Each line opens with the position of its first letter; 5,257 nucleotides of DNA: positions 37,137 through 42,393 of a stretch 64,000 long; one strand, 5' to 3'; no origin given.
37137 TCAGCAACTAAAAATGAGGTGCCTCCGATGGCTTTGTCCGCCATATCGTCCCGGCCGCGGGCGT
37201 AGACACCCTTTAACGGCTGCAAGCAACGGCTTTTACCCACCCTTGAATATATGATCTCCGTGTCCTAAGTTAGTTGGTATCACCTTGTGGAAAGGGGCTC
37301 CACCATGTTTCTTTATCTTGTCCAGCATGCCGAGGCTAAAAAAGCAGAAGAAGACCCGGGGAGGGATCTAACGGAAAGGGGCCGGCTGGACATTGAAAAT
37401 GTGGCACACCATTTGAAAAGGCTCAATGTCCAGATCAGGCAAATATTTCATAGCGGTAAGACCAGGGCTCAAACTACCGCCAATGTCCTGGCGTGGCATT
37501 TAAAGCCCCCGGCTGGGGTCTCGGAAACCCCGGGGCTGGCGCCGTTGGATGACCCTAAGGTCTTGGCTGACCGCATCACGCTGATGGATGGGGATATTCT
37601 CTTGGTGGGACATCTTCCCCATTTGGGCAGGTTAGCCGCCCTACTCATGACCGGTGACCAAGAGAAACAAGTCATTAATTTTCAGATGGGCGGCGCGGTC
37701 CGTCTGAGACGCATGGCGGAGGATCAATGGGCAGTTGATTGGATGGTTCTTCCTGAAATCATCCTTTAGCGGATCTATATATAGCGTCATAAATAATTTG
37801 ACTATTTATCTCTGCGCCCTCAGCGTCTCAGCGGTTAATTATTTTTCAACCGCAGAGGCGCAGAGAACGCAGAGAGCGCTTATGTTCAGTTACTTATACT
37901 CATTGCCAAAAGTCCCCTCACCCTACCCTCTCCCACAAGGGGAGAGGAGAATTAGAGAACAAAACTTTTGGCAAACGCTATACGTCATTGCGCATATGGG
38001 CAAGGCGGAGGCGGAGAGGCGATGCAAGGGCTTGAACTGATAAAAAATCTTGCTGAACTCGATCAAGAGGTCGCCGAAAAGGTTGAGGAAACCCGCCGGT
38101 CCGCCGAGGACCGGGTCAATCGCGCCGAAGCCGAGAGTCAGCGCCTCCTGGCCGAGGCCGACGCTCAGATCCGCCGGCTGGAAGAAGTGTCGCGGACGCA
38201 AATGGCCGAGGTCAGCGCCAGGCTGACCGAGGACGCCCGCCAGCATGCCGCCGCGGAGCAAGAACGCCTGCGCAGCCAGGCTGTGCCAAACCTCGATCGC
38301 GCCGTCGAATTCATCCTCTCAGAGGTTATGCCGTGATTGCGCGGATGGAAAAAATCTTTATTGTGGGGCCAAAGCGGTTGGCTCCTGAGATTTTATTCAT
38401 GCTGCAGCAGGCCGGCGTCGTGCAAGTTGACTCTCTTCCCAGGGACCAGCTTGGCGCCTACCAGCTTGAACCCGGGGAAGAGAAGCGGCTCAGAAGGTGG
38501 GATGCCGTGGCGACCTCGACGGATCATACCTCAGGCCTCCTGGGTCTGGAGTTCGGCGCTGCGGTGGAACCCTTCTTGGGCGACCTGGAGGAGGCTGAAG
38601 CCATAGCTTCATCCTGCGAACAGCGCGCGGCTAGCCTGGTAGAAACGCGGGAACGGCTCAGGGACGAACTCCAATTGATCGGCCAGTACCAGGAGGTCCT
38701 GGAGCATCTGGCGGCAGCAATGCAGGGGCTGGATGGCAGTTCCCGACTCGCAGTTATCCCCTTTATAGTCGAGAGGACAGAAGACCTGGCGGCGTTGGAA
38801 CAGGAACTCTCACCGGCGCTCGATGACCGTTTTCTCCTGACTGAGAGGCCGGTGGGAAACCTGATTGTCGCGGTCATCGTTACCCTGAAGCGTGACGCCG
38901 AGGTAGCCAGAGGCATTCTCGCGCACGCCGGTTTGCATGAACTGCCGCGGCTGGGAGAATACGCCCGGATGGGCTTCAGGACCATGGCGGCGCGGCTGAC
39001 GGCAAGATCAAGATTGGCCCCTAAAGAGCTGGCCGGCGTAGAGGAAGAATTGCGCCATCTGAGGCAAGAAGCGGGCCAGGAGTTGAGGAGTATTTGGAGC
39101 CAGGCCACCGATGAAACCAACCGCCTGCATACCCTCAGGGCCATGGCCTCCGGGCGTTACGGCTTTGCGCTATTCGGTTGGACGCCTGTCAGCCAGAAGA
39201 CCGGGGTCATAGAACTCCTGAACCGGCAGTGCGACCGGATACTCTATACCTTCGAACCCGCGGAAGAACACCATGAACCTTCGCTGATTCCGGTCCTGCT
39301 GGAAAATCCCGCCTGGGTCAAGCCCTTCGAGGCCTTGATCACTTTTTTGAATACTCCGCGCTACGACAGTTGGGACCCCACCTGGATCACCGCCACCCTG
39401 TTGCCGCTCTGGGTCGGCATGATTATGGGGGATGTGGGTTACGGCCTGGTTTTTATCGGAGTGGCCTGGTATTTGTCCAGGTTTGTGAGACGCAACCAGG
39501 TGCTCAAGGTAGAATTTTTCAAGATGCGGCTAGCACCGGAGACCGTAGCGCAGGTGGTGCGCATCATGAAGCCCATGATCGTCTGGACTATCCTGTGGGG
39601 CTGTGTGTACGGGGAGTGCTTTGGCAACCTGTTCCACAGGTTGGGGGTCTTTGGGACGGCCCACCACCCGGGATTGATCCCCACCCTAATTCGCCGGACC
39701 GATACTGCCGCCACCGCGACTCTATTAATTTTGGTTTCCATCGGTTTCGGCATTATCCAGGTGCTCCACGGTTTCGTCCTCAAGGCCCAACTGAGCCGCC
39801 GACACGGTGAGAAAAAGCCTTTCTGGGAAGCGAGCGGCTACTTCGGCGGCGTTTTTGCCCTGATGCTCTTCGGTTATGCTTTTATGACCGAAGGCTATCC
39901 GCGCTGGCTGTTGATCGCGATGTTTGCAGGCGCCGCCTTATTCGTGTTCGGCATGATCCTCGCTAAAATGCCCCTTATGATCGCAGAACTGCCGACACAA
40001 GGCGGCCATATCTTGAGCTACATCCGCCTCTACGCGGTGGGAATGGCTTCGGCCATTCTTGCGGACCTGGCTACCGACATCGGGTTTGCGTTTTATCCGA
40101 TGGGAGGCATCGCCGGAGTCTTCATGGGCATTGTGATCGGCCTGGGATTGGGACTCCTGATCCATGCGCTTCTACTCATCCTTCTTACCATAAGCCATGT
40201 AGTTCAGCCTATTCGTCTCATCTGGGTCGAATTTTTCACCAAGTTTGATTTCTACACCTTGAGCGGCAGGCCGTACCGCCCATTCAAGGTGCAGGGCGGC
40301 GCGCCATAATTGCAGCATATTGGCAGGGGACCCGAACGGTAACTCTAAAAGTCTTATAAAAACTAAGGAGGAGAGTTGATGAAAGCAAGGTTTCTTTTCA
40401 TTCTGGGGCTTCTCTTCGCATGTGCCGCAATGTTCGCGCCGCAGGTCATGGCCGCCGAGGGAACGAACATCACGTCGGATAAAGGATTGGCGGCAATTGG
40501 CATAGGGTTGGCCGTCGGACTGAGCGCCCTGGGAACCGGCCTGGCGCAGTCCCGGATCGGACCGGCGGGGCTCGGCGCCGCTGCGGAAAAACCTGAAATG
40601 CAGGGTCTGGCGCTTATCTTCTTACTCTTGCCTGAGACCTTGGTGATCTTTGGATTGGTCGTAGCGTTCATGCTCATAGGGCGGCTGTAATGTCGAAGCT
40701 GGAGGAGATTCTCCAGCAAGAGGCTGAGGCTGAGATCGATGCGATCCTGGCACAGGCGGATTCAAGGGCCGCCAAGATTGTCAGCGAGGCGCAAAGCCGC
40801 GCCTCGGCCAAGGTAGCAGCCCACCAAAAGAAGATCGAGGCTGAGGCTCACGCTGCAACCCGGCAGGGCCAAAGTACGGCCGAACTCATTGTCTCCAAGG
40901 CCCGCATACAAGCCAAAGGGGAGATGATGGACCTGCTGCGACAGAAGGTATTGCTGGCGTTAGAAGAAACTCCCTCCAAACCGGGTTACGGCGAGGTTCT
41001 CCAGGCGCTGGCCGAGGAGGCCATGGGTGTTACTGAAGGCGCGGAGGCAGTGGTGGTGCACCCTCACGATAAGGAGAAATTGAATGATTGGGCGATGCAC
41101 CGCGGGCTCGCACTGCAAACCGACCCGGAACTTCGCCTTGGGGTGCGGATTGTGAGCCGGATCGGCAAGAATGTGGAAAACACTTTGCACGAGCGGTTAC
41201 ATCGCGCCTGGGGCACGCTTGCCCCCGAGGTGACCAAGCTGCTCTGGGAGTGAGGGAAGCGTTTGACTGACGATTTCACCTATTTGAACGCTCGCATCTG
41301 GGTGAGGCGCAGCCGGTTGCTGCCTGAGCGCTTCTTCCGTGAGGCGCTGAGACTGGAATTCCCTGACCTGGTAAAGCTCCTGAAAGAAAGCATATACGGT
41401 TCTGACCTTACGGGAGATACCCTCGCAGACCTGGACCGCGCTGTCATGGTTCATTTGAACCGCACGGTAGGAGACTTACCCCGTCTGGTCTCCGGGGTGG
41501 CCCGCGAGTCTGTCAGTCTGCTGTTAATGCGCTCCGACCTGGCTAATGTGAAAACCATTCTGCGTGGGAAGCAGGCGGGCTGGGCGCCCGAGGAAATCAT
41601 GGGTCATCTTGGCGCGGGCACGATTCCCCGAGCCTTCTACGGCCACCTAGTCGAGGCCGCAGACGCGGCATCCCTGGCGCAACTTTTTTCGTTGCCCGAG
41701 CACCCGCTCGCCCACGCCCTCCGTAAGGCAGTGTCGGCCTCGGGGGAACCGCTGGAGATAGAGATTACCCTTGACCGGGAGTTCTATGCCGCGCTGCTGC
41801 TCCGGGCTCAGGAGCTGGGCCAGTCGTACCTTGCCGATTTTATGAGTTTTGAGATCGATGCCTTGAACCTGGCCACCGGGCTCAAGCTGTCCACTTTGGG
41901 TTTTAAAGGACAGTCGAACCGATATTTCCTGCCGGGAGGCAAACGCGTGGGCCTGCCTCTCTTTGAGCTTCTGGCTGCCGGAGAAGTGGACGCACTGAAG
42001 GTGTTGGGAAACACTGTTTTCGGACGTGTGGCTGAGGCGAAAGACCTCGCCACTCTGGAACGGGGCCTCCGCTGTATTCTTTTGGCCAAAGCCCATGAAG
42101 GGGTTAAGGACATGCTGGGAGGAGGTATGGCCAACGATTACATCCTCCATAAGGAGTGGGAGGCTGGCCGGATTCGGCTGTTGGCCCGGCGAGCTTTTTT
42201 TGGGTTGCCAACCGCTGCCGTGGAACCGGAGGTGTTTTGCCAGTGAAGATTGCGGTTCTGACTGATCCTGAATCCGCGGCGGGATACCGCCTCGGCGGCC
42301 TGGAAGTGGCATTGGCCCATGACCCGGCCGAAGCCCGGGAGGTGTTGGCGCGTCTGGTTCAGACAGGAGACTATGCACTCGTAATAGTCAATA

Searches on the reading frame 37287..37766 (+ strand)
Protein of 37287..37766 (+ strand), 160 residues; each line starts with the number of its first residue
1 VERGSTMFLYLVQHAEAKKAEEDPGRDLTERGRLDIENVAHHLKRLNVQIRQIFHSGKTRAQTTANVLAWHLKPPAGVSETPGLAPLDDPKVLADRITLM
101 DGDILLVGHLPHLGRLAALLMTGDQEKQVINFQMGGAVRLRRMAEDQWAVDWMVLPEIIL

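Call 32: search_protein_families(library=pfam, proteins=[window:37287-37766:+], max_evalue=0.001)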
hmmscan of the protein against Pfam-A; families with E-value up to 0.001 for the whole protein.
window:37287-37766:+ (160 aa): 1 family
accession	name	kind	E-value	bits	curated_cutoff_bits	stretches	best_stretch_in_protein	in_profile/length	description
PF00300.27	His_Phos_1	-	2.5e-06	27.8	21.7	1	9-81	1-74/194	Histidine phosphatase superfamily (branch 1)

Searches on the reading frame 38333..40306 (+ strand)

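Call 32: search_protein_families(library=pfam, proteins=[window:38333-40306:+], max_evalue=0.001)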
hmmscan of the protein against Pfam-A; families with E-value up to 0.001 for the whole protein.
window:38333-40306:+ (658 aa): 3 families
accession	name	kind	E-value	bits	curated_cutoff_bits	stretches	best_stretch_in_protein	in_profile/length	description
PF18670.6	V_ATPase_I_N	-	4.1e-24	85.3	25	1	118-204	2-88/90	V-type ATPase subunit I, N-terminal domain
PF01496.24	V_ATPase_I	-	1e-15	57.3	30.7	2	559-652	721-814/815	V-type ATPase 116kDa subunit family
PF18274.6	V_ATPase_prox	-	1.6e-13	50.8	27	1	5-56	1-52/52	Vacuolar ATPase Subunit I N-terminal proximal lobe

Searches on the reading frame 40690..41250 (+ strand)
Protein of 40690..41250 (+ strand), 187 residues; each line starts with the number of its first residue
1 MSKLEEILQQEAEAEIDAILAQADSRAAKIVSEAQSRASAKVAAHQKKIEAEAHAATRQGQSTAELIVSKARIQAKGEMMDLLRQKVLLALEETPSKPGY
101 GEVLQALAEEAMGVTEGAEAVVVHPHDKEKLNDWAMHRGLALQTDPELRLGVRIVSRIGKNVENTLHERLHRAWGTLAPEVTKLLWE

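Call 32: search_protein_families(library=pfam, proteins=[window:40690-41250:+], max_evalue=0.001)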
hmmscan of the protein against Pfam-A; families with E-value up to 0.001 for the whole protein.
window:40690-41250:+ (187 aa): 1 family
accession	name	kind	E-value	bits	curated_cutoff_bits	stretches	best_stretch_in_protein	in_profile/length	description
PF01991.23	vATP-synt_E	-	5.2e-12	46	24.2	1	9-186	3-199/199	ATP synthase (E/31 kDa) subunit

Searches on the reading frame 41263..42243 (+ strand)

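Call 32: search_protein_families(library=pfam, proteins=[window:41263-42243:+], max_evalue=0.001)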
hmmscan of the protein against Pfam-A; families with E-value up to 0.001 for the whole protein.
window:41263-42243:+ (327 aa): 1 family
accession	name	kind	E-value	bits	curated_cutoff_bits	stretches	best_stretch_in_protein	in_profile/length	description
PF01992.21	vATP-synt_AC39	-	1.2e-44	153.5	29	1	8-319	1-335/339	ATP synthase (C/AC39) subunit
